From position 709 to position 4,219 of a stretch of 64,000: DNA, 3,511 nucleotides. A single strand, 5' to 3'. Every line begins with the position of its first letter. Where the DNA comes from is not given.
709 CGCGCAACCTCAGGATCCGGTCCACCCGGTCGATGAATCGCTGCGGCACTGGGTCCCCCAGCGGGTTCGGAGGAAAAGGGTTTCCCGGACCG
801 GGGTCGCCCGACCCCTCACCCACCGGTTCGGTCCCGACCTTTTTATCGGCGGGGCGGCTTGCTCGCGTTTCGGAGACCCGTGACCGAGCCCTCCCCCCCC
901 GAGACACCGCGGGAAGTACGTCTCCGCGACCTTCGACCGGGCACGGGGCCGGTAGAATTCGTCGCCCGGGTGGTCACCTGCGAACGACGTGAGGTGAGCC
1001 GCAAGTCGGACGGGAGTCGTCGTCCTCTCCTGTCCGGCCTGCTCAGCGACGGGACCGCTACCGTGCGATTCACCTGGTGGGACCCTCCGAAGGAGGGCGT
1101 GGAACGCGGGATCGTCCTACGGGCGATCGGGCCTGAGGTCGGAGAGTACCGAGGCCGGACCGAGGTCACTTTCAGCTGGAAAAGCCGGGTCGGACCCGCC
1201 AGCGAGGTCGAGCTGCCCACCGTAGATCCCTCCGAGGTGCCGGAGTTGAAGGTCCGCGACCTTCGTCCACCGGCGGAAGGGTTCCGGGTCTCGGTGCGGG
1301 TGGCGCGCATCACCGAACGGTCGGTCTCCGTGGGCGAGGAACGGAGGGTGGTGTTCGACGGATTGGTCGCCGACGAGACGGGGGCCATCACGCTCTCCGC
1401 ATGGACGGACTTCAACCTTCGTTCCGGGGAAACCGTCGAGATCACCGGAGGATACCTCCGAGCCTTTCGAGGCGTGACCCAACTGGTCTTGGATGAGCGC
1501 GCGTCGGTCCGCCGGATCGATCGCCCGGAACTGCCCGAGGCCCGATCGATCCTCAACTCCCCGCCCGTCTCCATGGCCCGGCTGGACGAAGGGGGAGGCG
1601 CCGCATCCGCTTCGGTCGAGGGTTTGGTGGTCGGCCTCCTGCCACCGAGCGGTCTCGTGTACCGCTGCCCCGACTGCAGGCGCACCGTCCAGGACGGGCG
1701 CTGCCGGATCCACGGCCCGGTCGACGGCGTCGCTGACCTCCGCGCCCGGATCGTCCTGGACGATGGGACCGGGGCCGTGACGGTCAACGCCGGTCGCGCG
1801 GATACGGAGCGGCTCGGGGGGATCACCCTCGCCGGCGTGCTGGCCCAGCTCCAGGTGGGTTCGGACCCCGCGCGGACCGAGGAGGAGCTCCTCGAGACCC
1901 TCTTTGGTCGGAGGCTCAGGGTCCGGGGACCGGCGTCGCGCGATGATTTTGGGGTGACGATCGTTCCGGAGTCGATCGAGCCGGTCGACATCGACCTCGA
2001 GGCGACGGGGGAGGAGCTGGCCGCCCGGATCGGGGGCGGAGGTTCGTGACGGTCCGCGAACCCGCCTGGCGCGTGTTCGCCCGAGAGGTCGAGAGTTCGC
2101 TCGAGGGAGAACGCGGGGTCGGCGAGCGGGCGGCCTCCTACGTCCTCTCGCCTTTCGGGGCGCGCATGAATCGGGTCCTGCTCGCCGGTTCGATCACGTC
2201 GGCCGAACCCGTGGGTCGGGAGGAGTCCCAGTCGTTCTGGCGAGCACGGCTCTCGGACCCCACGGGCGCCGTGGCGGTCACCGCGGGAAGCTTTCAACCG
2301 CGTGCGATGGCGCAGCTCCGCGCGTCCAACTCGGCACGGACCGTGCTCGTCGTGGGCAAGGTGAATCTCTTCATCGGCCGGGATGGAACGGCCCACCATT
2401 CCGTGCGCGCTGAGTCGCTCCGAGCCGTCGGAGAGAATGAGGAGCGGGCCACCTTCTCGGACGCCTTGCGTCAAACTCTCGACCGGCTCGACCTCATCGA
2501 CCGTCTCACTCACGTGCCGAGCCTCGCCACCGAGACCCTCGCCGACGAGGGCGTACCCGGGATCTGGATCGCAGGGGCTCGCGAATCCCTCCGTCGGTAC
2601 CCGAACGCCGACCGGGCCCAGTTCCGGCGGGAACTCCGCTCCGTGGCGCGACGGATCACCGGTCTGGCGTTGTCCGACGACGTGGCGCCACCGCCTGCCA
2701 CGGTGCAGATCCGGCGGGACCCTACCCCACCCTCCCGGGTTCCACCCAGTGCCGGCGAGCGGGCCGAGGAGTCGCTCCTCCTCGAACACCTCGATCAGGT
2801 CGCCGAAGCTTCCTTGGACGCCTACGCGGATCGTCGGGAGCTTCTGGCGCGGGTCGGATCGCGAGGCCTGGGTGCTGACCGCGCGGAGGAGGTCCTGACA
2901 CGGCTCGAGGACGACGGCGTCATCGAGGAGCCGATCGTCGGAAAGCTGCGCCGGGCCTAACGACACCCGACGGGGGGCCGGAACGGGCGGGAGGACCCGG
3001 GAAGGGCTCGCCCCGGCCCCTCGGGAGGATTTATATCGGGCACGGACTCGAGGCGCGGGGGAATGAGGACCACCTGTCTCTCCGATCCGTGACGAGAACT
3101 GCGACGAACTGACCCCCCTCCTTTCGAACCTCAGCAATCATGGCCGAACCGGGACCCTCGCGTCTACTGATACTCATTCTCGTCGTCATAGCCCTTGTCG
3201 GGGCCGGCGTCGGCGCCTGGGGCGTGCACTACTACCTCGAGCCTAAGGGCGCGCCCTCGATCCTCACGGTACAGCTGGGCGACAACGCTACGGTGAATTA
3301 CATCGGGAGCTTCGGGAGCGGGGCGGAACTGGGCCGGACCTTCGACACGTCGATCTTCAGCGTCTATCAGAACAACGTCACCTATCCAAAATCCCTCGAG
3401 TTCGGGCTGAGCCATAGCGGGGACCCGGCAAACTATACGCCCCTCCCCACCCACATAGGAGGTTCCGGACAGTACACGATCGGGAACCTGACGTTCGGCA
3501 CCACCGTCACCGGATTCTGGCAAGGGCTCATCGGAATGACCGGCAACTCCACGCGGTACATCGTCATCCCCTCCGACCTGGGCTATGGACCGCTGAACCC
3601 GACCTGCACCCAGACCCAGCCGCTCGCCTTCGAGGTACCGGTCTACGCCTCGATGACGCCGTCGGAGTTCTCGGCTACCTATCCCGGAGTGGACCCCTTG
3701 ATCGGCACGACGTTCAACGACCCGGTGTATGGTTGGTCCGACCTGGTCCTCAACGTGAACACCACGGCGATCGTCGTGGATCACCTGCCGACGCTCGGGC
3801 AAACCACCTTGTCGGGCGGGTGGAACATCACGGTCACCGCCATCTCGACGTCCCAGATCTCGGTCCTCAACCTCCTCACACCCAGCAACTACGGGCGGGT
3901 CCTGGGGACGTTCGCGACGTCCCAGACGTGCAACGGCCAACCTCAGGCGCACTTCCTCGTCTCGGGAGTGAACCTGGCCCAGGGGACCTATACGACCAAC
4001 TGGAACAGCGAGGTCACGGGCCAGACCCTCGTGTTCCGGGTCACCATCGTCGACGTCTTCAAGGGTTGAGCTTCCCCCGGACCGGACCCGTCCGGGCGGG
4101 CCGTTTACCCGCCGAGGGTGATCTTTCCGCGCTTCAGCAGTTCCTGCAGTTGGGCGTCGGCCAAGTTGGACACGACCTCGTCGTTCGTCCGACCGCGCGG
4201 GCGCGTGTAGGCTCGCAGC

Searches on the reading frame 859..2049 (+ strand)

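Call 43: search_protein_families(library=pfam, proteins=[window:859-2049:+], max_evalue=0.00001)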
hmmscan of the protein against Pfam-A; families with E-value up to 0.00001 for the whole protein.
window:859-2049:+ (396 aa): 1 family
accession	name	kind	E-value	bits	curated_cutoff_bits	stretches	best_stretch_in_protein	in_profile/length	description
PF01336.31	tRNA_anti-codon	-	4.1e-06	27.1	27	0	45-78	6-36/75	OB-fold nucleic acid binding domain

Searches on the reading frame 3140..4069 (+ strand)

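Call 43: search_protein_families(library=pfam, proteins=[window:3140-4069:+], max_evalue=0.00001)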
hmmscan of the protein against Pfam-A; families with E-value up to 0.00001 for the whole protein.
window:3140-4069:+ (309 aa): 1 family
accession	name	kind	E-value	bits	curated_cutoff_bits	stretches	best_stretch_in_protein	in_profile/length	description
PF00254.34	FKBP_C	-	3.9e-06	27.5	21.1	0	120-167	42-92/94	FKBP-type peptidyl-prolyl cis-trans isomerase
